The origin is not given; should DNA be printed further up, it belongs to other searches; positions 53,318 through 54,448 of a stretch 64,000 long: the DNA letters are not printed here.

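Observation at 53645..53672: Motif copy written in-frame into a conserved CorC segment using only A/T-ending codons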

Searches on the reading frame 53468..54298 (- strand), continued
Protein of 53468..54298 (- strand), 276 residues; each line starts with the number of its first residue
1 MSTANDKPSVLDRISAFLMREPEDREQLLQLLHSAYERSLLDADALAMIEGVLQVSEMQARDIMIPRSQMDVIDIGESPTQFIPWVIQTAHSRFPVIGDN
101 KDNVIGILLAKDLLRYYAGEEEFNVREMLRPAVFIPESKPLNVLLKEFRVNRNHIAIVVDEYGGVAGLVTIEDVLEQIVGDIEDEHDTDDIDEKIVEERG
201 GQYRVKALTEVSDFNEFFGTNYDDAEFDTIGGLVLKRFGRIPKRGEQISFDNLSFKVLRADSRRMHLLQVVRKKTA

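Call 47: find_encoding_contigs(protein=P0111, flank=5000, max_places=2)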
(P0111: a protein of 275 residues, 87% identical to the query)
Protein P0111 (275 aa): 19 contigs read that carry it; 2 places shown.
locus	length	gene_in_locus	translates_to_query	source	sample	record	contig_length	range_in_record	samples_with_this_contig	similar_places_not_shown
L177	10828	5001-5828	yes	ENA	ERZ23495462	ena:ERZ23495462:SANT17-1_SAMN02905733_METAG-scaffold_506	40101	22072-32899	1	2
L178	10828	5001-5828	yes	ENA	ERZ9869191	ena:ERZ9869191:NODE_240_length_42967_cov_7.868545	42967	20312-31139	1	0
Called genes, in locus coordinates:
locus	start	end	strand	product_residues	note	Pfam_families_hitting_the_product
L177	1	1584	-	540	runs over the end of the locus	PF05231:MASE1, PF00512:HisKA (weak), PF02518:HATPase_c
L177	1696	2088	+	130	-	-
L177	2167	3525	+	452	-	PF00919:UPF0004, PF04055:Radical_SAM, PF01938:TRAM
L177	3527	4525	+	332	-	PF02562:PhoH, PF13245:AAA_19 (weak), PF13604:AAA_30 (weak)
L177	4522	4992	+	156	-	PF02130:YbeY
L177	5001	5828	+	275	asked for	PF21917:NMB0537_N, PF00571:CBS, PF03471:CorC_HlyC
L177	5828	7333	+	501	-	PF20154:LNT_N, PF00795:CN_hydrolase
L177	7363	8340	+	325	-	PF03401:TctC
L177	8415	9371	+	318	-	PF02091:tRNA-synt_2e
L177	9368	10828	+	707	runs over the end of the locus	PF02092:tRNA_synt_2f, PF05746:DALR_1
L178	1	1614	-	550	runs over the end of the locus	PF05231:MASE1, PF00512:HisKA (weak), PF02518:HATPase_c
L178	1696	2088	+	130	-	-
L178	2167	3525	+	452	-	PF00919:UPF0004, PF04055:Radical_SAM, PF01938:TRAM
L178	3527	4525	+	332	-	PF02562:PhoH, PF13245:AAA_19 (weak), PF13604:AAA_30 (weak)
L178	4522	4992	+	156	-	PF02130:YbeY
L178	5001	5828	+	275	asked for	PF21917:NMB0537_N, PF00571:CBS, PF03471:CorC_HlyC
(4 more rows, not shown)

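Call 57: search_protein_families(library=pfam, proteins=[window:53468-54298:-])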
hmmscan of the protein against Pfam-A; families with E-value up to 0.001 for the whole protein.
window:53468-54298:- (276 aa): 3 families
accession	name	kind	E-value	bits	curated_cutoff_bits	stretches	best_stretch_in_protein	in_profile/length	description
PF03471.22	CorC_HlyC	-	1.5e-20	73.4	27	1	198-272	3-79/81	Transporter associated domain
PF21917.1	NMB0537_N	-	2.2e-19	69.2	23.9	1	20-55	1-36/36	N-terminal region of NMB0537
PF00571.33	CBS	-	2.2e-15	57.1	24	2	126-179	2-56/57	CBS domain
